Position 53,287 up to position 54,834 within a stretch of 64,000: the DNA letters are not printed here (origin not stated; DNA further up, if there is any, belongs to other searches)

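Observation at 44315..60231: Helicase-dense 16-kb coupled module with an orphan PilB/GspE-class ATPase: candidate undescribed nucleic-acid-handling system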

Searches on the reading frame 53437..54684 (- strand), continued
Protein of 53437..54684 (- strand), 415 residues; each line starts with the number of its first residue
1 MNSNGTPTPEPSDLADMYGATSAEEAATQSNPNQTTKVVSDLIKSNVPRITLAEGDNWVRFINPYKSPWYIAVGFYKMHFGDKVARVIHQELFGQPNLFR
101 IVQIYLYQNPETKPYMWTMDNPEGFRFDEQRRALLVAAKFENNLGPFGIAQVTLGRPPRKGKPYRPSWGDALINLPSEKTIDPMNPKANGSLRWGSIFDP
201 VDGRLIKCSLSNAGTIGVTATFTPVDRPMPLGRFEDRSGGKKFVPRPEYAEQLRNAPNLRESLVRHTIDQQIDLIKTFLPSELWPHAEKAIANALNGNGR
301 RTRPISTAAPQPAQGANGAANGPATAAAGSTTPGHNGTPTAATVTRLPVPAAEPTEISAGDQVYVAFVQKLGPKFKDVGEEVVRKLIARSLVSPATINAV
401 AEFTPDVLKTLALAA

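Call 40: fold_search(model_id=the predicted structure, library=pdb)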
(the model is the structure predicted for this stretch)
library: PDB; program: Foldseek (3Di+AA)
matches with E <= 10: 118; with E <= 0.001: 0
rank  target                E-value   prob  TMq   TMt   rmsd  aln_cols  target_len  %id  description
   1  1gpc                  1.1e-02  0.93  0.26  0.42  13.1       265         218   11  CORE GP32, DNA-BINDING PROTEIN (released 1995-10-15)
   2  3fqj                  1.3e-01  0.06  0.06  0.06  15.9       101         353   14  Crystal Structure of the Mouse Dom3Z in Complex with GDP (released 2009-02-03)
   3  6aiy                  2.2e-01  0.04  0.05  0.06  16.0       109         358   15  Crystal structure of DXO (E234A mutant) in complex with adenosine 3', 5' bisphosphate and two magnesium ions (released 2018-10-17)
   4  6wuf                  2.8e-01  0.04  0.06  0.06  15.8        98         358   15  Crystal structure of mouse DXO in complex with 3'-FADP (released 2020-05-20)
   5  4j7l_A                3.3e-01  0.04  0.06  0.07  15.8       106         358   11  Crystal structure of mouse DXO in complex with PRODUCT RNA AND two MAGNESIUM ions (released 2013-03-27)
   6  3fqi                  4.7e-01  0.04  0.06  0.07  14.9        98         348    9  Crystal Structure of the Mouse Dom3Z (released 2009-02-03)
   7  2atq_B                6.3e-01  0.11  0.19  0.32  17.8       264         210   11  RB69 single-stranded DNA binding protein-DNA polymerase fusion (released 2006-05-09)
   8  5bte_B                8.5e-01  0.03  0.08  0.08  15.1       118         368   12  Crystal structure of Ashbya gossypii Rai1 in complex with pU(S)6-Mn2+ (released 2015-07-22)
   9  8yfe_D                8.5e-01  0.02  0.06  0.06  15.0       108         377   16  Cryo EM structure of Komagataella phaffii Rat1-Rai1 complex (released 2024-09-25)
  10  3hkp                  9.0e-01  0.02  0.09  0.12  16.2       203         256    9  Crystal structure determination of Catechol 1,2-Dioxygenase from Rhodococcus opacus 1CP in complex with protocatechuate (released 2010-01-12)
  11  6dkn_A                9.5e-01  0.02  0.09  0.10  14.4       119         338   11  CRYSTAL STRUCTURE OF ARABIDOPSIS THALIANA DECAPPING NUCLEASE DXO1 (released 2019-02-27)
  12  5k4c                  9.5e-01  0.02  0.05  0.06  15.5       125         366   14  Structure of eukaryotic translation initiation factor 3 subunit D (eIF3d) cap binding domain from Nasonia vitripennis, C (released 2016-07-27)
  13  5bte_A                1.0e+00  0.02  0.08  0.08  15.6       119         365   13  Crystal structure of Ashbya gossypii Rai1 in complex with pU(S)6-Mn2+ (released 2015-07-22)
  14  9exs_A                1.1e+00  0.02  0.07  0.07  17.7       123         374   10  Cryo-EM structure of Ch. thermophilum Rai1-Rat1 dimer. (released 2024-12-18)
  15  3hhy                  1.1e+00  0.02  0.09  0.12  16.5       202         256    8  Crystal structure determination of Catechol 1,2-Dioxygenase from Rhodococcus opacus 1CP in complex with catechol (released 2010-01-12)
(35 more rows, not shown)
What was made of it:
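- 53437..54684 (-): g5: candidate ssDNA-binding protein with a gp32-type core, then a low-complexity linker and a small conserved helical C-terminal domain. The best Foldseek PDB hit is the T4 gp32 core 1gpc (E 0.011, probability 0.93), with RB69 gp32 at rank 7 (call 40).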

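Call 45: search_dna_similar(query=window:53437-54684:-, collection=phages, mode=protein, max_evalue=0.01, max_rows=10)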
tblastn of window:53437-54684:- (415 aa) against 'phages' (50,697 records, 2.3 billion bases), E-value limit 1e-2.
No match.

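Call 49: list_cluster_members(proteins=[P0004, P0005, P0012, P0013, P0017, P0018, P0028, P0022])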
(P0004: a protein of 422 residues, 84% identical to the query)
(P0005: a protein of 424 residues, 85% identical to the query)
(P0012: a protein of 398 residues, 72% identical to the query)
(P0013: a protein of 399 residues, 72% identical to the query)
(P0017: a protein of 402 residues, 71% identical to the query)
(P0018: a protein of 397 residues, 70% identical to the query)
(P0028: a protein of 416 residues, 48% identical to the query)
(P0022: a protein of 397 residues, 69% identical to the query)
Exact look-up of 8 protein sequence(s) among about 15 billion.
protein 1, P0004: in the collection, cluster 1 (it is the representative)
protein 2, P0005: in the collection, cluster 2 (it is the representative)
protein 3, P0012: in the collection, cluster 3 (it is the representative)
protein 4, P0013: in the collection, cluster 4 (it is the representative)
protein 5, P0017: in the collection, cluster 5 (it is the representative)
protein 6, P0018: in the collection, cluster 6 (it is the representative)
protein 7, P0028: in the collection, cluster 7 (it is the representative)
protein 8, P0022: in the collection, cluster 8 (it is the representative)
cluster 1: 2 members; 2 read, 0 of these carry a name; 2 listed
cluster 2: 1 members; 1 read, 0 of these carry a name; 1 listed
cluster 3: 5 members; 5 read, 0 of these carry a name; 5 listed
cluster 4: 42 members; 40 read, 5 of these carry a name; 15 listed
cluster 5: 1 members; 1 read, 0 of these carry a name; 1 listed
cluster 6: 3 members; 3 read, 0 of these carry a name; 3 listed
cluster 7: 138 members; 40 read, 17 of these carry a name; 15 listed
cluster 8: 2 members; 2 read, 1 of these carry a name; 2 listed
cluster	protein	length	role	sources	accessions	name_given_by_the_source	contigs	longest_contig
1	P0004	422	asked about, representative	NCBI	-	-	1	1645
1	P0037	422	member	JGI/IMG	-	-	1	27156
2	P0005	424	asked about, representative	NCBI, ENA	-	-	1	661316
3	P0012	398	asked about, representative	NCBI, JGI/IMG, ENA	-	-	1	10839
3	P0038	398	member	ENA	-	-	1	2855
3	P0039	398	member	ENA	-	-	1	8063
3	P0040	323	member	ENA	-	-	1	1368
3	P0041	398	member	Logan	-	-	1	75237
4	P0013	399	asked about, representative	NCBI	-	-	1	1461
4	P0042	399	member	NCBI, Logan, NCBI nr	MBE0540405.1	MAG: hypothetical protein IH623_03380 [Verrucomicrobia bacterium] | hypothetical protein [Verrucomicrobiota bacterium]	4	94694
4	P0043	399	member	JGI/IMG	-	hypothetical protein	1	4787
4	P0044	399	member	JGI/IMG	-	hypothetical protein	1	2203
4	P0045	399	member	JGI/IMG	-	hypothetical protein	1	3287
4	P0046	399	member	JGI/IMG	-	hypothetical protein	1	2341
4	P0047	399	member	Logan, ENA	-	-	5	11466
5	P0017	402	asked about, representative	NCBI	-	-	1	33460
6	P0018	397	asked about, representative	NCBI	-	-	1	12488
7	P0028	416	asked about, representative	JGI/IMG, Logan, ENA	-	hypothetical protein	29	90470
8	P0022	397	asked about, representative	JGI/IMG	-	hypothetical protein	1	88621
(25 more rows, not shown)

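Call 64: search_protein_representatives(alignment_id=A1)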
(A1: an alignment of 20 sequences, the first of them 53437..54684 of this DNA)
Query: 20 sequences, 404 profile positions. Proteins with E-value up to 0.001 (for the whole library): 19; up to 1e-10: 13; up to 1e-30: 7. The best 19 are listed.
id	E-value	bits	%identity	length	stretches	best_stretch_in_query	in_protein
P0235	2.8e-178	609.6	-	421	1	6-403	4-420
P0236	4.7e-95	335.5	-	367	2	33-297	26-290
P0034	1.4e-80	287.8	-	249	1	15-157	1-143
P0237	4.9e-71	256.4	-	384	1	10-401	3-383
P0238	1.7e-59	218.4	-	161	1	11-138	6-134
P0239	4.0e-59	217.2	-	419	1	13-401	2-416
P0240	5.3e-49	183.9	-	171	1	1-111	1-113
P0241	1.4e-30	123.1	-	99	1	1-73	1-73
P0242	1.1e-27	113.7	-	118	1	302-404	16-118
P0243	1.9e-27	112.8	-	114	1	15-78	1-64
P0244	4.0e-26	108.5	-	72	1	334-404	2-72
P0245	1.5e-20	90.2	-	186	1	206-366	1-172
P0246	2.2e-14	69.8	-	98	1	244-311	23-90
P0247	2.1e-10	56.8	-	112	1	243-284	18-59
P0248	1.9e-06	43.7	-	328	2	188-291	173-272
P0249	2.0e-06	43.7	-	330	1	19-325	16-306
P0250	6.3e-05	38.7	-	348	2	186-345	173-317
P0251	7.1e-05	38.6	-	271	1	45-251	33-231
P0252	2.7e-04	36.6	-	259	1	24-219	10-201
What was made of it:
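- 53437..54684 (-): Only 19 representative clusters among 1.84 billion proteins (call 64).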

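Call 65: search_protein_families(library=pfam, proteins=[P0236, P0237, P0239, P0248, P0249, P0250, P0251, P0252], max_evalue=0.1)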
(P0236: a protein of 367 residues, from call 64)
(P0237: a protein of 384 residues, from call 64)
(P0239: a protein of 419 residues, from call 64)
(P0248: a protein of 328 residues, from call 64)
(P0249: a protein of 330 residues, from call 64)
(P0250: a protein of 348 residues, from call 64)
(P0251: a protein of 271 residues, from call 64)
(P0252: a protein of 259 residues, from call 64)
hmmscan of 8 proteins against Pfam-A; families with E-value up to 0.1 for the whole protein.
P0236 (367 aa): 0 families

P0237 (384 aa): 0 families

P0239 (419 aa): 0 families

P0248 (328 aa): 0 families

P0249 (330 aa): 0 families

P0250 (348 aa): 1 family
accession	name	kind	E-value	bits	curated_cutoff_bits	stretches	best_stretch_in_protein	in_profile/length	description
PF23716.1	DUF7158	-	0.042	13.9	27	0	326-341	13-28/38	Family of unknown function (DUF7158)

P0251 (271 aa): 0 families

P0252 (259 aa): 2 families
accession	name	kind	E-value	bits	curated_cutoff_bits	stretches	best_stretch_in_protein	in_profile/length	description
PF24257.1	DUF7458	-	0.0081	16.9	27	0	200-231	10-41/53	Family of unknown function (DUF7458)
PF08804.16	gp32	-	0.051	14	26.8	0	176-241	134-200/208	gp32 DNA binding protein like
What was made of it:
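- On gp32-type ssDNA-binding protein (for g5): One distant relative has a faint hit (E 0.05, call 65).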

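Call 82: fold_search(model_id=the predicted structure, library=viral)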
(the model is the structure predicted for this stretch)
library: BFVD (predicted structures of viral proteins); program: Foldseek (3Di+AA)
matches with E <= 10: 184; with E <= 0.001: 6
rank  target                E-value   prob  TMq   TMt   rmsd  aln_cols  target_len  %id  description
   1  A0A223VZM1            2.8e-06  1.00  0.30  0.36  20.6       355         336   12  Single-stranded DNA-binding protein [Agrobacterium phage Atu_ph04]
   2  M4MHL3                4.4e-05  1.00  0.26  0.27  24.3       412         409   10  (no name in the UniProt tables at hand)
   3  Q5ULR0                1.4e-04  1.00  0.28  0.29  27.7       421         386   12  Orf54 [Lactobacillus phage LP65]
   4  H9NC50                1.7e-04  0.98  0.21  0.24  21.8       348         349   16  (no name in the UniProt tables at hand)
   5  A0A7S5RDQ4            2.3e-04  1.00  0.26  0.31  18.7       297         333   10  (no name in the UniProt tables at hand)
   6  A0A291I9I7            9.2e-04  0.90  0.20  0.21  30.1       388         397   10  Uncharacterized protein [Lactobacillus phage LpeD]
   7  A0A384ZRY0            4.8e-03  0.89  0.26  0.29  28.4       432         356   11  Single-stranded DNA-binding protein [Vibrio phage YC]
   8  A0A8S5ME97            6.0e-03  0.69  0.19  0.19  26.6       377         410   14  Uncharacterized protein [Siphoviridae sp. ctYh54]
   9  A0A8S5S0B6            8.6e-03  0.57  0.22  0.26  28.6       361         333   11  SsDNA-binding protein [Myoviridae sp. ctNQV2]
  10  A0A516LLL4            8.0e-02  0.57  0.25  0.26  21.2       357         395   13  (no name in the UniProt tables at hand)
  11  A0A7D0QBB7            8.5e-02  0.10  0.07  0.09  19.4       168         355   10  (no name in the UniProt tables at hand)
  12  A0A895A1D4            1.9e-01  0.08  0.09  0.13  18.6       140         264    8  (no name in the UniProt tables at hand)
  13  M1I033                1.9e-01  0.03  0.08  0.06  38.8       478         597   14  (no name in the UniProt tables at hand)
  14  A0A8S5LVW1            2.0e-01  0.03  0.08  0.06  39.5       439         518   10  Uncharacterized protein [Siphoviridae sp. ctkzC12]
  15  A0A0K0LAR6            2.2e-01  0.03  0.06  0.04  36.9       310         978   15  Polyprotein (Fragment) [Chicken picornavirus HK-2014]
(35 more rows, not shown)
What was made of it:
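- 53437..54684 (-): In BFVD, three of the named top-10 hits are phage SSBs (best 2.8e-6, call 82).
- On gp32-type ssDNA-binding protein (for g5): The best BFVD hit is a phage SSB (2.8e-6), and three of the named top-10 hits are SSBs (calls 40, 82).
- Closest known: Phage T4 gp32 with its helicases Dda. Same: A gp32-type SSB fold (calls 40, 82) encoded together with SF1 and SF2 helicases.
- gp32-type SSBs are a phage hallmark (calls 40, 82).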

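Call 83: search_protein_families(library=phrogs, proteins=[L007:11316-11855:+, L007:11852-12292:+, L007:16458-18638:+, L011:18478-20862:+], max_evalue=0.01)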
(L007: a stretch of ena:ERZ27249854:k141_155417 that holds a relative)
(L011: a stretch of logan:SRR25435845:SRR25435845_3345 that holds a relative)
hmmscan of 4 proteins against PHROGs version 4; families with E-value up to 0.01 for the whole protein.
L007:11316-11855:+ (179 aa): 0 families

L007:11852-12292:+ (146 aa): 0 families

L007:16458-18638:+ (726 aa): 0 families

L011:18478-20862:+ (794 aa): 2 families
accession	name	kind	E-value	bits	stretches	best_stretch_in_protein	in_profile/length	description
phrog_424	-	moron, auxiliary metabolic gene and host takeover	9.1e-12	45.7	1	64-355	157-372/460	phosphoadenosine phosphosulfate reductase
phrog_2302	-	moron, auxiliary metabolic gene and host takeover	0.0027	17.7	0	199-256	156-208/381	phosphoadenosine phosphosulfate reductase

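Call 84: search_protein_families(library=padloc, proteins=[L007:11316-11855:+, L007:11852-12292:+, L007:16458-18638:+, L011:18478-20862:+, L007:8376-9863:+], max_evalue=0.01)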
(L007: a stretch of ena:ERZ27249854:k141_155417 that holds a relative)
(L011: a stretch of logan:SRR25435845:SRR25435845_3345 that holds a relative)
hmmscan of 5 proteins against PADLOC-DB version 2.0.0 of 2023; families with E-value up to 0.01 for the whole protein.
L007:11316-11855:+ (179 aa): 0 families

L007:11852-12292:+ (146 aa): 0 families

L007:16458-18638:+ (726 aa): 0 families

L011:18478-20862:+ (794 aa): 5 families
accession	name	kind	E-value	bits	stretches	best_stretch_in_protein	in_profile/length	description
PDLC02662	DndC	-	6.1e-32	109.2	1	68-353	27-281/481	DndC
PDLC02661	DndC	-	5.1e-30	102.8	1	69-351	24-275/468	DndC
PDLC02659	DndC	-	9.3e-16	55.6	1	68-257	29-206/586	DndC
PDLC02660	DndC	-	9.3e-16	55.6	1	68-257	29-206/586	DndC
PDLC03333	MTase_II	-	4.1e-15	53.4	1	67-335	42-292/544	Type II methyltransferase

L007:8376-9863:+ (495 aa): 26 families (the best 25 are shown)
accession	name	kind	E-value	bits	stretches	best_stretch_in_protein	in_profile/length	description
PDLC03658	mREase_IV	-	2.4e-14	50.1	2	367-435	483-551/953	Type IV methyl-directed restriction enzyme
PDLC02707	PbeA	-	2.3e-11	41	2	372-435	560-623/672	PbeA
PDLC02704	PbeA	-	3.5e-10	37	1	372-435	574-637/682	PbeA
PDLC02706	PbeA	-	5e-10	36.6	1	373-436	603-666/722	PbeA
PDLC02705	PbeA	-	1e-09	35.1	2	370-432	561-623/691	PbeA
PDLC02703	PbeA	-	4.9e-08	30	1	341-434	511-604/626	PbeA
PDLC03928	PsyrT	-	1.6e-06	24.7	1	344-430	246-336/689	-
PDLC02859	DpdF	-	3.2e-06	23.9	1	324-431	302-417/545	DpdF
PDLC01439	typeIV_DinG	-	1.8e-05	21.6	0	347-403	415-471/575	CAS-IV-A; associated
PDLC03659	mREase_IV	-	2.5e-05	20.3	0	374-435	498-559/945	Type IV methyl-directed restriction enzyme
PDLC02501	BrxHI|BrxHII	-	5.5e-05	19.4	1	367-433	280-346/925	BrxHI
PDLC02503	BrxHI|BrxHII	-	8.1e-05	19.1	1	341-438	250-351/698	BrxHI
PDLC02870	DpdF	-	8.4e-05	19.2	1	370-429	261-320/534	DpdF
PDLC03597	REase_MTase_IIG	-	0.00011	17.8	1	395-442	561-608/1646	Type IIG restriction enzyme-methyltransferase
PDLC02504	BrxHI|BrxHII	-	0.00018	17.6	1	322-433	470-585/971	BrxHII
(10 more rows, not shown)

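Call 87: find_related_loci(query=A1, collection=metagenome_contigs, flank=10000)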
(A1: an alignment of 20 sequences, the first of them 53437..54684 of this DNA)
Query A1 (415 aa) in metagenome_contigs; peptide patterns used: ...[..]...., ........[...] (x = any residue, [..] = any of these).
453 stretches matched a pattern; 43 encode a relative of the query (tblastn E <= 1e-3); 43 distinct loci.
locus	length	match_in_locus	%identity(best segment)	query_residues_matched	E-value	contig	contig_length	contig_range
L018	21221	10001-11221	86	4-415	0e+0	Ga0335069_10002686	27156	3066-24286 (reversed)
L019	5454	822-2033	81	4-414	0e+0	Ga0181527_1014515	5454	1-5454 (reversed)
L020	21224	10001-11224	81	4-414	0e+0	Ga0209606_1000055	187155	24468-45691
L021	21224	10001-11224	80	4-414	0e+0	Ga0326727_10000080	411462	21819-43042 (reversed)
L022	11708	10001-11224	80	4-414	0e+0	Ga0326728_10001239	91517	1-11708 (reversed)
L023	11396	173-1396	80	4-414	0e+0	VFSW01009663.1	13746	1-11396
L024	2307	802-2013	80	4-414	0e+0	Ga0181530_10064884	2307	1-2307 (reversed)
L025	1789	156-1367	79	4-414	0e+0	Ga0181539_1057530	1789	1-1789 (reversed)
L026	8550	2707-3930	79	4-414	0e+0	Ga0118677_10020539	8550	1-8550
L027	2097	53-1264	80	4-414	0e+0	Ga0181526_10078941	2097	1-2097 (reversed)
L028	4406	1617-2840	79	4-414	0e+0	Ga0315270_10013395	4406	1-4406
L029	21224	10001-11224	82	4-414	0e+0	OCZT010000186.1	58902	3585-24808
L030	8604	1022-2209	72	4-414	0e+0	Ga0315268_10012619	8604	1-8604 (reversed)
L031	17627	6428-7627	72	4-414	0e+0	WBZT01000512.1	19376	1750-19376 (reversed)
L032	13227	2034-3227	72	4-415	0e+0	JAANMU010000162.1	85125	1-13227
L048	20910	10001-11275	44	4-414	5e-103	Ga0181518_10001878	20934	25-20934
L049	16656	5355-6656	43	8-414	4e-99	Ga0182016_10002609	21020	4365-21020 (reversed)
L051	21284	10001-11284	43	11-414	2e-97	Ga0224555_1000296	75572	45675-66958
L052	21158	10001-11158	40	13-411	3e-90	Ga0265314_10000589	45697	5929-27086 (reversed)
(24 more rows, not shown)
